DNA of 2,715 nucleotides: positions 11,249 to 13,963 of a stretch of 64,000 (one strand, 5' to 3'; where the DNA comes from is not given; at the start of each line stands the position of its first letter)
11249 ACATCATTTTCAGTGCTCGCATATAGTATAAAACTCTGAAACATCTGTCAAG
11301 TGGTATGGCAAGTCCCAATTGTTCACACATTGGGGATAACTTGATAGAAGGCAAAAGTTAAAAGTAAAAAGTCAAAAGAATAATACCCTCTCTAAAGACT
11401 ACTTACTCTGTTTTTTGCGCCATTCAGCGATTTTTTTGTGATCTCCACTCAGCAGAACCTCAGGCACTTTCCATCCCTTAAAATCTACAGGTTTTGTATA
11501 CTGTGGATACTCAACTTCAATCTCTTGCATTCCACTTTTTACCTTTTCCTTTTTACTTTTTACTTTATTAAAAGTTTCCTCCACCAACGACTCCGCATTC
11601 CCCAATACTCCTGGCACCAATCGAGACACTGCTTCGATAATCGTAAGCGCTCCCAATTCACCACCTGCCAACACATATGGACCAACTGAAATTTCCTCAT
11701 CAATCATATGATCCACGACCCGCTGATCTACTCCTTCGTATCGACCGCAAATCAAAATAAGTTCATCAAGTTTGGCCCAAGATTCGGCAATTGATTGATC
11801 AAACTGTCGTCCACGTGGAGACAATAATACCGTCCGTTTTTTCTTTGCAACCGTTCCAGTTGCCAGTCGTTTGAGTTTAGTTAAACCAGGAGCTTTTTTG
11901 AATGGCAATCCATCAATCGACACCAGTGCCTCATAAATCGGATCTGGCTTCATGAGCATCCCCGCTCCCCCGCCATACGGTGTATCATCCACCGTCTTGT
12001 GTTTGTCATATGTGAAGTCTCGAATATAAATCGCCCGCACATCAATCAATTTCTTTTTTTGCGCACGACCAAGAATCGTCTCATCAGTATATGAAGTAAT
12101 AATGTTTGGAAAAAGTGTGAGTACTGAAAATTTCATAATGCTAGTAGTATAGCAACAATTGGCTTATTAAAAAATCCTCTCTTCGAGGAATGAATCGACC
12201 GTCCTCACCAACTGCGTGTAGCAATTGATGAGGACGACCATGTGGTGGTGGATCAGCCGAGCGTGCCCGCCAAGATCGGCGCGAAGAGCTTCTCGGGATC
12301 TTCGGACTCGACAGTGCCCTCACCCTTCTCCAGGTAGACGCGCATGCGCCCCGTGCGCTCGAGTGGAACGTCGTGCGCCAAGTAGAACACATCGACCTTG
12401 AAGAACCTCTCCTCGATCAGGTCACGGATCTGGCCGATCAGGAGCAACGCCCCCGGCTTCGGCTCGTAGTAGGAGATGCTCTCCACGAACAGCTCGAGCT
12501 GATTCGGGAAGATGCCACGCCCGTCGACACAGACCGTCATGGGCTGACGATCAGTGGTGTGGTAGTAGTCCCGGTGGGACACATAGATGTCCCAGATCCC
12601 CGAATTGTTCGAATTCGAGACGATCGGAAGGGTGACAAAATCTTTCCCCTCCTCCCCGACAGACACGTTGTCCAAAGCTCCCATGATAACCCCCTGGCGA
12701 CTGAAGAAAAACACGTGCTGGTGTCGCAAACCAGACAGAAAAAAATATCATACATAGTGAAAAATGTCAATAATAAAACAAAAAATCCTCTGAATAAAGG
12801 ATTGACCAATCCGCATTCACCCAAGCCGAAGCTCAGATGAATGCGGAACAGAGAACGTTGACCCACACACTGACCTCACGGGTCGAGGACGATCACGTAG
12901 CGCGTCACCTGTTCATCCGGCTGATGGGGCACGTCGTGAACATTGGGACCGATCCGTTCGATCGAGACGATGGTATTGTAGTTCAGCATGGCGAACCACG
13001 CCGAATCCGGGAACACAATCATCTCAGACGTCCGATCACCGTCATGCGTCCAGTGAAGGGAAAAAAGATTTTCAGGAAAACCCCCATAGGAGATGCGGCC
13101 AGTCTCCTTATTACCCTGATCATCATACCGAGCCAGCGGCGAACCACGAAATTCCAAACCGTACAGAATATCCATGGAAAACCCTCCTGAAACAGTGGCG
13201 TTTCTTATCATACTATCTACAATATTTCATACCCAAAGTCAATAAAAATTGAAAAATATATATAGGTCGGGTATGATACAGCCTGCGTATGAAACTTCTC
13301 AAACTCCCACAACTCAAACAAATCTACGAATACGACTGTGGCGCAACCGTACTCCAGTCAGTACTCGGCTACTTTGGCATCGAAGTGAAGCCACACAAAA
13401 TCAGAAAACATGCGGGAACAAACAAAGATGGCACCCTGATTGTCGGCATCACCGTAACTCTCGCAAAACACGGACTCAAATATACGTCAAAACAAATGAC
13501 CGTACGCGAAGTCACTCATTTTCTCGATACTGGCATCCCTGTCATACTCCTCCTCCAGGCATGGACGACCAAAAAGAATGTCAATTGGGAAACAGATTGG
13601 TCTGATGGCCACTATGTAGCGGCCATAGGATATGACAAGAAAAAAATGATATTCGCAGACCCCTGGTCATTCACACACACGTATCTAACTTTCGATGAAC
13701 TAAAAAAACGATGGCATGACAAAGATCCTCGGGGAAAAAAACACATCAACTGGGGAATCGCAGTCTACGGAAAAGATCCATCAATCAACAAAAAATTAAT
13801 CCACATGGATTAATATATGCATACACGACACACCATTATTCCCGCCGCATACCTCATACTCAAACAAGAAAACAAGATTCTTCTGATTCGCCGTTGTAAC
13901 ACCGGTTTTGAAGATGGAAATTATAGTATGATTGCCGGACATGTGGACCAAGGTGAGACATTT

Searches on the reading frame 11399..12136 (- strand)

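Call 11: search_protein_families(library=pfam, proteins=[window:11399-12136:-], max_evalue=0.01)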
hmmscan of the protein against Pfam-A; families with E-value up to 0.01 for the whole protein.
window:11399-12136:- (245 aa): 1 family
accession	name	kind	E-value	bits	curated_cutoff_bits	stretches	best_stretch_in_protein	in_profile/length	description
PF01746.26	tRNA_m1G_MT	-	1.1e-55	188.8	27.3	1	23-244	2-186/195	tRNA (Guanine-1)-methyltransferase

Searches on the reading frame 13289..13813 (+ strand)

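Call 11: search_protein_families(library=pfam, proteins=[window:13289-13813:+], max_evalue=0.01)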
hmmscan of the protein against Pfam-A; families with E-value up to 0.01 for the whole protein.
window:13289-13813:+ (174 aa): 5 families
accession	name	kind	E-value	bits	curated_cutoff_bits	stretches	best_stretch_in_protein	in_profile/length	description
PF03412.21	Peptidase_C39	-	1.7e-16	60.7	22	1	9-143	5-122/133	Peptidase C39 family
PF13529.12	Peptidase_C39_2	-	3.5e-14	54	24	1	7-126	4-143/143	Peptidase_C39 like family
PF09778.15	Guanylate_cyc_2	-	0.00029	20.7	28.1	0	61-128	103-185/212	Guanylylate cyclase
PF11814.14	DUF3335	-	0.00077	19.4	25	1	57-127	104-167/206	Peptidase_C39 like family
PF25187.1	Acb3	-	0.006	16.9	27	1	41-151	17-144/245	CBASS inhibitor Acb3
